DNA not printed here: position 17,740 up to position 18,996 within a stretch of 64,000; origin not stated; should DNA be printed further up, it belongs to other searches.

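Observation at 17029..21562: vWA - kinase-like - PP2C ternary module with an embedded isochorismatase-like hydrolase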

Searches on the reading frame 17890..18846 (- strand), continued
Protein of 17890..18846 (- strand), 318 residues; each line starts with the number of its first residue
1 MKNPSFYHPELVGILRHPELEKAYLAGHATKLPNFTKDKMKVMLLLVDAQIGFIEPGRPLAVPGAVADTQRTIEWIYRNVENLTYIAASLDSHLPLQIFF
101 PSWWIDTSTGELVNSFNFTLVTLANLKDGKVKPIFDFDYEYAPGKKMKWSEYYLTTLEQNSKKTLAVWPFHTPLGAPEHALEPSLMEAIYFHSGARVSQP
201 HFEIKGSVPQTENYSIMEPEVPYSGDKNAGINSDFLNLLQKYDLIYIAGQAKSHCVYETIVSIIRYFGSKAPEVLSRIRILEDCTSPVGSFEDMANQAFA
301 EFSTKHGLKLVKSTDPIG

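Call 46: search_solved_structures(query=A1, max_evalue=10, show_alignments=3)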
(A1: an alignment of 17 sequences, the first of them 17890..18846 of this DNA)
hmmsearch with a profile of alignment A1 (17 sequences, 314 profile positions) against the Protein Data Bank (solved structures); distinct sequences matched with E-value up to 10: 6.
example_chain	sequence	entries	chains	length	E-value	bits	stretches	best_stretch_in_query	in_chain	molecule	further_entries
3pl1_A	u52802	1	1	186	0.00014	24.3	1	44-94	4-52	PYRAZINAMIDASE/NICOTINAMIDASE PNCA (PZase)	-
2h0r_A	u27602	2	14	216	0.00022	23.7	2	126-257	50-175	Nicotinamidase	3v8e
1ilw_A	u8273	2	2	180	0.13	14.6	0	44-99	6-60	180 aa long hypothetical Pyrazinamidase/nicotinamidase | 180aa long hypothetical Pyrazinamidase/Nicotinamidase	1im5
3r2j_A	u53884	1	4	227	0.26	13.6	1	43-64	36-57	Alpha/beta-hydrolase-like protein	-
2wt9_A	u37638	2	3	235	0.33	13.2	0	160-258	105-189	NICOTINAMIDASE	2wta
6qey_A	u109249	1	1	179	0.53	12.6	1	31-94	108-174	Insulin-like growth factor 2 mRNA-binding protein 1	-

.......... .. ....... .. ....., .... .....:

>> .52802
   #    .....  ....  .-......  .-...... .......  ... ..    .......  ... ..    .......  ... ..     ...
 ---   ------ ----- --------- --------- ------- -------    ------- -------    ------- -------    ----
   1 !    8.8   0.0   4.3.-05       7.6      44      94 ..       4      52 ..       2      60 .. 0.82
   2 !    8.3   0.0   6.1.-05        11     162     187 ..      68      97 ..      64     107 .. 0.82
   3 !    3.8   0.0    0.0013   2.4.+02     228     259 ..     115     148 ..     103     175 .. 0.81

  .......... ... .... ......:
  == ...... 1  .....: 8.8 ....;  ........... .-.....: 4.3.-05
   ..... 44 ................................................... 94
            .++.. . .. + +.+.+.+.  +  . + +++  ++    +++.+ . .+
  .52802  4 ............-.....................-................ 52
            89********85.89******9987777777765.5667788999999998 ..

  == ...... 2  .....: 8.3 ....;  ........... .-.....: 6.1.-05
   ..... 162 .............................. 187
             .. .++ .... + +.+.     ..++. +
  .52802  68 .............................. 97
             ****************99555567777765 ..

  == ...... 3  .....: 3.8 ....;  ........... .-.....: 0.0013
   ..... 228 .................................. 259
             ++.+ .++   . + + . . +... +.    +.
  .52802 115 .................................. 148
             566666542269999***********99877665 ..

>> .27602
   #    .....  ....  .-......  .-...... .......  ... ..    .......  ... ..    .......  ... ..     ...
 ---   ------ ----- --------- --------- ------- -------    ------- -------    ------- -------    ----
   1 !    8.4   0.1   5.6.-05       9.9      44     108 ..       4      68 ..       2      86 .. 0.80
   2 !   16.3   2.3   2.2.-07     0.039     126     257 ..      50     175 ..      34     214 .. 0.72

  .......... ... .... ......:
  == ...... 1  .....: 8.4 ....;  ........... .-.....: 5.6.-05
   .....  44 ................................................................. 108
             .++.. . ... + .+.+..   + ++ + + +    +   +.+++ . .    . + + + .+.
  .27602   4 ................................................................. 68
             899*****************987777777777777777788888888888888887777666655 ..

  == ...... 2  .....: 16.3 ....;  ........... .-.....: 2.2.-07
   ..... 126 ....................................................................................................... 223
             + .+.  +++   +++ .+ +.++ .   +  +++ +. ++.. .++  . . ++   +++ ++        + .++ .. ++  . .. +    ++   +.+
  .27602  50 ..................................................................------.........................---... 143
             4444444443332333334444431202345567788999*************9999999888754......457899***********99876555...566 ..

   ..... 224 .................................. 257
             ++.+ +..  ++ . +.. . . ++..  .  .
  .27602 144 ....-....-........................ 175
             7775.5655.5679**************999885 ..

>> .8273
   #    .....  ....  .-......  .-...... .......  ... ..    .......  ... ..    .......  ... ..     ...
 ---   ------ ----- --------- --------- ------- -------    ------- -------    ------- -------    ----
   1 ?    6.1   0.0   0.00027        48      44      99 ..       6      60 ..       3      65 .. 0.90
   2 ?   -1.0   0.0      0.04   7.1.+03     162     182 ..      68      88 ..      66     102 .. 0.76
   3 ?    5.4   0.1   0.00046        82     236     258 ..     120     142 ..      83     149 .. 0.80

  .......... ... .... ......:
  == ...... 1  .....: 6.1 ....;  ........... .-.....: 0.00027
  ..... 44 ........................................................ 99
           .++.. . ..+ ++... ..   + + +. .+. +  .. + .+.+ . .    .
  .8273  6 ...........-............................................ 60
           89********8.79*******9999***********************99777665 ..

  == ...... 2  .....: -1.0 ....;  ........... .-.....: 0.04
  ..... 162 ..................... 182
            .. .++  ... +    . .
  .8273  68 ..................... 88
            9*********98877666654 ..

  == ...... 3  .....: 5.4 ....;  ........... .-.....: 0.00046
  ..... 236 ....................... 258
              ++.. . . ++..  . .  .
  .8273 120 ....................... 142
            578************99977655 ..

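Call 69: search_protein_families(library=pfam, proteins=[L030:4406-5119:+, L030:10430-11014:+, L030:11678-12964:+], max_evalue=0.0001)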
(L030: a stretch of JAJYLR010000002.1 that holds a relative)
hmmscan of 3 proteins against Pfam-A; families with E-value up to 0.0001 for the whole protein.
L030:4406-5119:+ (238 aa): 3 families
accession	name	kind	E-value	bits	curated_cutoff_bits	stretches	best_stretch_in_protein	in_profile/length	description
PF21906.2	NrtR_WHD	-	9.4e-26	90.2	27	1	161-220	1-61/61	NrtR DNA-binding winged helix domain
PF00293.34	NUDIX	-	5.5e-16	59.2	21.1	1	26-145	6-132/134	NUDIX domain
PF19368.5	AraR_C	-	1.1e-12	48.4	23.8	1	157-224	1-70/82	AraR C-terminal winged HTH domain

L030:10430-11014:+ (195 aa): 1 family
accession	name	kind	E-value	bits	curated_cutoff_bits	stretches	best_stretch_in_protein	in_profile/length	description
PF00293.34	NUDIX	-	2e-11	44.4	21.1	1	48-151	2-106/134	NUDIX domain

L030:11678-12964:+ (429 aa): 0 families

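Call 93: find_related_loci(query=A1, collection=viral_contigs, flank=6000)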
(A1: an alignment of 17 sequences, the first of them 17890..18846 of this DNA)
Query A1 (318 aa) in viral_contigs; peptide patterns used: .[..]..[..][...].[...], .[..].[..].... (x = any residue, [..] = any of these).
130 stretches matched a pattern; 110 encode a relative of the query (tblastn E <= 1e-3); the best 80 are kept; 80 distinct loci.
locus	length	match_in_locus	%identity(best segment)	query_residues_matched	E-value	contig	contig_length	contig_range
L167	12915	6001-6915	40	4-315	6e-65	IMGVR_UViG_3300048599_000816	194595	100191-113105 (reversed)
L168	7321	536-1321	42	37-317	3e-64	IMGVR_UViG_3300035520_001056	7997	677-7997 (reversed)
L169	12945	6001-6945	38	1-315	1e-61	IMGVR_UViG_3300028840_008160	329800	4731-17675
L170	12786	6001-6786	41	37-317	2e-60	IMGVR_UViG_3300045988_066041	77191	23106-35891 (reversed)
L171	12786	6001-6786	41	37-317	3e-60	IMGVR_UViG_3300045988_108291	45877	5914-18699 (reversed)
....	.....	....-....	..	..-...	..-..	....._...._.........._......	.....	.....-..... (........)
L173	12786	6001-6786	40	37-317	4e-60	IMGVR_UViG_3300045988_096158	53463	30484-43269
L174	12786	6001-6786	40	37-317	4e-60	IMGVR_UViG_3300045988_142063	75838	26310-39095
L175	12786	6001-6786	40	37-317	4e-60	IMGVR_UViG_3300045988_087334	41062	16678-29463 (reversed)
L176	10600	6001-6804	40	31-317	3e-60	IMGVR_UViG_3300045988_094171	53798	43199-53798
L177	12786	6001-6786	40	37-317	8e-60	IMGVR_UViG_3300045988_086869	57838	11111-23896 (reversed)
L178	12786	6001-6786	40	37-317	8e-60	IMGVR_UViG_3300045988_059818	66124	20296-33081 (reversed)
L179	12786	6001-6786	40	37-317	8e-60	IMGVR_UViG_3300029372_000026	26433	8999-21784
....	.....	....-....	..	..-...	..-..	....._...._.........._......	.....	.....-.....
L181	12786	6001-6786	40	37-317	1e-59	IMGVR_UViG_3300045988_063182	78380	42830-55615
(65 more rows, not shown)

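Call 95: search_dna_similar(query=L170:8200-9936:+, collection=phages, mode=protein, max_evalue=0.00001, max_rows=20)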
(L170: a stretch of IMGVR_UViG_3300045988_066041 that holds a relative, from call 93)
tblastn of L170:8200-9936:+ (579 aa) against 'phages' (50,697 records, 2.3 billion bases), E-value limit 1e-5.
Records with a match: 4; places in all: 4; records where one place covers at least 80% of the query: 0.
Best place of each record, by identity: 95-99% 1; <60% 3.
By first word of the organism name: uncultured 3; Bacteriophage 1.
By host as written in the record: - 4.
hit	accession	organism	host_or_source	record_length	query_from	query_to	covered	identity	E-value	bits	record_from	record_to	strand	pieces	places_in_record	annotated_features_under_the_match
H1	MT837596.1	Bacteriophage sp.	human fecal samples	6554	1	156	27%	98.1%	2e-90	310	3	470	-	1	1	record has no annotation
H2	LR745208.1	uncultured phage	metagenomic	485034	22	259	41%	29.6%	3e-18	95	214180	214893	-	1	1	record has no annotation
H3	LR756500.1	uncultured phage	metagenomic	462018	22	261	41%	26.3%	1e-13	80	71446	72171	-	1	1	record has no annotation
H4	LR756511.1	uncultured phage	metagenomic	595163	4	225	38%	25.2%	3e-13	79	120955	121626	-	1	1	record has no annotation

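Call 98: get_annotated_region(hit=H2, flank=7000)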
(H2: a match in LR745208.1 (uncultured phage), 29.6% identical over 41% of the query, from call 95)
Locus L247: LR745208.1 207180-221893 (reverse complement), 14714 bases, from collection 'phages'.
description: uncultured phage genome assembly, chromosome: 1.
organism: uncultured phage (NCBI taxid 278008)
taxonomy: Viruses; environmental samples
host: -; source: metagenomic; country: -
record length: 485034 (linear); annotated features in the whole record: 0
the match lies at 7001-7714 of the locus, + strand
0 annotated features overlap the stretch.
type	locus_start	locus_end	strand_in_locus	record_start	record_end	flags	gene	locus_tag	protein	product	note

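Call 99: get_annotated_region(hit=H3, flank=7000)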
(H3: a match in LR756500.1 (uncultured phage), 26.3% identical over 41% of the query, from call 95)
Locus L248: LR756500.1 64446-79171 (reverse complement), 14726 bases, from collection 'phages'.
description: uncultured phage genome assembly, chromosome: 1.
organism: uncultured phage (NCBI taxid 278008)
taxonomy: Viruses; environmental samples
host: -; source: metagenomic; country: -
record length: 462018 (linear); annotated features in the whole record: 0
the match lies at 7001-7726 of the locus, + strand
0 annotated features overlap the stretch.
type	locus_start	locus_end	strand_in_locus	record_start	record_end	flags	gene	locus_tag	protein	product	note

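Call 100: get_annotated_region(hit=H4, flank=7000)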
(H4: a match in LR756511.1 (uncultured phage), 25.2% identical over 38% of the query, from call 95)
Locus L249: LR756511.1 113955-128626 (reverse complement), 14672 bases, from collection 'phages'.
description: uncultured phage genome assembly, chromosome: 1.
organism: uncultured phage (NCBI taxid 278008)
taxonomy: Viruses; environmental samples
host: -; source: metagenomic; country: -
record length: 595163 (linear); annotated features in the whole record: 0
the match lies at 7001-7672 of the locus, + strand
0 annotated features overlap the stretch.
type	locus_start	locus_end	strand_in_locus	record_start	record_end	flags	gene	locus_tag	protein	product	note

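Call 110: search_dna_similar(query=window:17890-18846:-, collection=phages, mode=protein, max_evalue=1e-8, max_rows=60)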
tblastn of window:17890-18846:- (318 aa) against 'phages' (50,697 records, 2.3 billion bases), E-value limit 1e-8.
Records with a match: 4; places in all: 4; records where one place covers at least 80% of the query: 4.
Best place of each record, by identity: <60% 4.
By first word of the organism name: uncultured 3; Bacteriophage 1.
By host as written in the record: - 4.
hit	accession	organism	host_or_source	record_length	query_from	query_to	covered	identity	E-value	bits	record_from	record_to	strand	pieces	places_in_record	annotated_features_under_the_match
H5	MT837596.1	Bacteriophage sp.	human fecal samples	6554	37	317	88%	39.9%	9e-56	200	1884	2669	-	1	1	record has no annotation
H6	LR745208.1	uncultured phage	metagenomic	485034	39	309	85%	32.5%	1e-30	127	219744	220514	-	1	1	record has no annotation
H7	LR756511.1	uncultured phage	metagenomic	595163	41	315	86%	30.2%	2e-30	127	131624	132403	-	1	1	record has no annotation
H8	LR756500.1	uncultured phage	metagenomic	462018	41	315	86%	29.3%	1e-27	118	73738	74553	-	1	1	record has no annotation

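Call 112: search_protein_families(library=phrogs, alignment_id=A9, max_evalue=0.00001)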
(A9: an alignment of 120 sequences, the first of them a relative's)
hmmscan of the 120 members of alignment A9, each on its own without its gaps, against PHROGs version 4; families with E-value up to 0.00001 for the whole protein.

A. member 1, L170:4325-5818:+ (498 aa): 2 families
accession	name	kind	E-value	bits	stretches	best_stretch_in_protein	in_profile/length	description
phrog_850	-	DNA, RNA and nucleotide metabolism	5.7e-134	448.5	1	17-493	3-475/476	RNA-binding protein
phrog_12912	-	unknown function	1.1e-07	33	1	65-242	23-182/211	-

B. families by the number of members that match (of 120 scanned): 150 families (the first 25 are shown)
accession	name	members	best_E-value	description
phrog_850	-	3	5.6e-136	RNA-binding protein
phrog_14336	-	2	5.9e-87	-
phrog_64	-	2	3.1e-57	portal protein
phrog_94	-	2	1.1e-44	head maturation protease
phrog_547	-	2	8.5e-35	phosphoesterase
phrog_2976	-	2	8.5e-34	head maturation protease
phrog_562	-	2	1.5e-33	RNA ligase and tail fiber protein attachment catalyst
phrog_133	-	2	1.8e-30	head maturation protease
phrog_246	-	2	4.2e-28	NinI-like serine-threonine phosphatase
phrog_1185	-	2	9.7e-27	nudix hydrolase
phrog_1684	-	2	2.8e-23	head maturation protease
phrog_3348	-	2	2e-20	-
phrog_28031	-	2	1.2e-19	-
phrog_1035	-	2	3.2e-19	endonuclease VII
phrog_1827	-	2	2e-18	ATP-dependent protease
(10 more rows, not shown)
